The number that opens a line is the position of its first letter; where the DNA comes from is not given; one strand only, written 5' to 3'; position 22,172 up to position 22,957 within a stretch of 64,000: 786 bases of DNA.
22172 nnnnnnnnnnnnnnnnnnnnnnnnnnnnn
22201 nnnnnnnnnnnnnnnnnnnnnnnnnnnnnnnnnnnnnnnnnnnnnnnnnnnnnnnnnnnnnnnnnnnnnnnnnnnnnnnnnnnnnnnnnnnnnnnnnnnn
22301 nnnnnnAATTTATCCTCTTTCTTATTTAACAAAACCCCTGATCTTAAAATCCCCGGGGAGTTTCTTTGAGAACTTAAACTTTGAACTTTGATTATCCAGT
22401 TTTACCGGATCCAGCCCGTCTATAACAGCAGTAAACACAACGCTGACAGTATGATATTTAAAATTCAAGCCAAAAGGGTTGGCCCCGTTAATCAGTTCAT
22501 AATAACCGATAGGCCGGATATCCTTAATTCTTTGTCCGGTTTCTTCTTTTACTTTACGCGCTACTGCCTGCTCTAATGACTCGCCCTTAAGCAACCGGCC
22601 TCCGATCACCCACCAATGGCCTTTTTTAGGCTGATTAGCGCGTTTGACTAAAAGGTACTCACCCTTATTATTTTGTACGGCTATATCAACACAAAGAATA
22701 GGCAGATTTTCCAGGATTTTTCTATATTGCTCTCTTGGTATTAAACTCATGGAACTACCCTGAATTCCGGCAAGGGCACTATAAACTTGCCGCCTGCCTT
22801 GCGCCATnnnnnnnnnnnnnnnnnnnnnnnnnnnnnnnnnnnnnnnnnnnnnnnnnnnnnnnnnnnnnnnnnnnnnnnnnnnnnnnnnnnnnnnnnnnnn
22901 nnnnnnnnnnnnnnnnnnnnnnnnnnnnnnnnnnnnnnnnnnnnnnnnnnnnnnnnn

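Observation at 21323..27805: GDP-sugar module: Gmd and Gmm feeding a C-methyltransferase, aminotransferase and two cupin isomerases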

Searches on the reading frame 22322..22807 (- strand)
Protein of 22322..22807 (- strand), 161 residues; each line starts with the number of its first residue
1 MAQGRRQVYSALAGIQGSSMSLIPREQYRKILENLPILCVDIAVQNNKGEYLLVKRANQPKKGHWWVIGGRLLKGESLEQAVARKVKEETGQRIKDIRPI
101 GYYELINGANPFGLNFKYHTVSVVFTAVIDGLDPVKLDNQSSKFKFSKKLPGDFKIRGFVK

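Call 3: search_protein_families(library=pfam, proteins=[window:22322-22807:-])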
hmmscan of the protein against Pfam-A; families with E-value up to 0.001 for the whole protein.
window:22322-22807:- (161 aa): 1 family
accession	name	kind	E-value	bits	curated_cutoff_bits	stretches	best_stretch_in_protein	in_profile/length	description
PF00293.34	NUDIX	-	6.9e-17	62.1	21.1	1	39-140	5-106/134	NUDIX domain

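Call 4: search_protein_families(library=ncbifam, proteins=[window:22322-22807:-])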
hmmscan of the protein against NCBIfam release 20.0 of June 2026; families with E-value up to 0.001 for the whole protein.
window:22322-22807:- (161 aa): 18 families
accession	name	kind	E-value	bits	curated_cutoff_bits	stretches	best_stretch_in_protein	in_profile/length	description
NF011963.0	PRK15434.1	subfamily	1e-17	64.3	146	1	23-144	3-126/159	GDP-mannose mannosyl hydrolase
NF001299.0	PRK00241.1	equivalog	1.3e-08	34.6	158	1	39-101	137-197/263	NAD(+) diphosphatase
NF006530.0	PRK08999.1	equivalog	8e-08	31.7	245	1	43-100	11-70/315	Nudix family hydrolase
NF012016.0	PRK15472.1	equivalog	2.8e-06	27.1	95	1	44-102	10-72/141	nucleoside triphosphatase NudI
NF003787.0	PRK05379.1-4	equivalog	2.8e-06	26.6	449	1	38-95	209-265/346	bifunctional nicotinamide-nucleotide adenylyltransferase/Nudix hydroxylase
TIGR02705.1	nudix_YtkD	equivalog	8.3e-06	25.4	154.4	1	68-112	50-94/156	RNA deprotection pyrophosphohydrolase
NF003788.0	PRK05379.1-5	equivalog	1.4e-05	24.6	354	1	36-94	211-269/351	bifunctional nicotinamide-nucleotide adenylyltransferase/Nudix hydroxylase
NF008044.0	PRK10776.1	equivalog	3.2e-05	23.8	148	1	44-100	11-68/130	8-oxo-dGTP diphosphatase MutT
NF050029.2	TransRepNtr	equivalog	3.4e-05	23.4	400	1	27-93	11-82/245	ADPR responsive transcriptional repressor NtrR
NF003786.0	PRK05379.1-2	equivalog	6.6e-05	22.2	397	1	28-94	205-274/354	bifunctional nicotinamide-nucleotide adenylyltransferase/Nudix hydroxylase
TIGR00586.1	mutt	equivalog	7.4e-05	22.8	97.9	1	44-92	12-61/129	8-oxo-dGTP diphosphatase MutT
NF006961.0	PRK09438.1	equivalog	0.00014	21.4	103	1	45-94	16-63/151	dihydroneopterin triphosphate diphosphatase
NF003790.0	PRK05379.2-2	equivalog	0.00017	20.8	403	1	42-92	221-271/354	bifunctional nicotinamide mononucleotide adenylyltransferase/ADP-ribose pyrophosphatase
NF007834.0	PRK10546.1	equivalog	0.00019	21.3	156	1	40-93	6-60/135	pyrimidine (deoxy)nucleoside triphosphate diphosphatase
NF001938.0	PRK00714.1-5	equivalog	0.00019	20.8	116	1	39-93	15-75/172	RNA pyrophosphohydrolase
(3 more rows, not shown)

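Call 25: search_solved_structures(query=window:22322-22807:-, max_evalue=0.001)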
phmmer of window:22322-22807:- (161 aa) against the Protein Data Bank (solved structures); distinct sequences matched with E-value up to 0.001: 22.
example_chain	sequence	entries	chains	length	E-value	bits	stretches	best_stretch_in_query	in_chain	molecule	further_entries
1rya_A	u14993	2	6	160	1.6e-14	57.2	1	22-126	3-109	GDP-mannose mannosyl hydrolase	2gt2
2gt4_A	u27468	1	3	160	1.6e-14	57.2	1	22-126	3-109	GDP-mannose mannosyl hydrolase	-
2i8t_A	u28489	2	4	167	3.5e-14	56.1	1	22-125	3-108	GDP-mannose mannosyl hydrolase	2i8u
3grn_A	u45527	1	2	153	3.6e-07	33.4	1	33-93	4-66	MutT related protein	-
3gg6_A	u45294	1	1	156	3.8e-05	26.8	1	45-93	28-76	Nucleoside diphosphate-linked moiety X motif 18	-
5iw4_A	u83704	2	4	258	5.7e-05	26.2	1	39-100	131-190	NADH pyrophosphatase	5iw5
1vk6_A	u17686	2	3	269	6.2e-05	26.1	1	39-100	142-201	NADH pyrophosphatase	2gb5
4v14_A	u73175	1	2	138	7.5e-05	25.8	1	41-104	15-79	MUTATOR MUTT PROTEIN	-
3n77_A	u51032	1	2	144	9.1e-05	25.6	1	44-103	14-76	Nucleoside triphosphatase nudI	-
3id9_A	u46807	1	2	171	9.4e-05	25.5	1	31-98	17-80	MutT/NUDIX family protein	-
3oga_A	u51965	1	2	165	0.0001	25.4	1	44-103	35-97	Nucleoside triphosphatase nudI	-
4hvy_A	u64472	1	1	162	0.00012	25.1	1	45-93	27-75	Nucleoside diphosphate-linked moiety X motif 18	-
1sjy_A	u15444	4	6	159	0.00013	25.1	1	39-103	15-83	MutT/nudix family protein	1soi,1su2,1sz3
5bs6_A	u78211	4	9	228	0.00014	25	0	38-105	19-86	transcriptional regulator AraR | transcriptional factor AraR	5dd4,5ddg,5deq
6dt3_A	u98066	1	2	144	0.00014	24.9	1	45-94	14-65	Nucleoside triphosphatase NudI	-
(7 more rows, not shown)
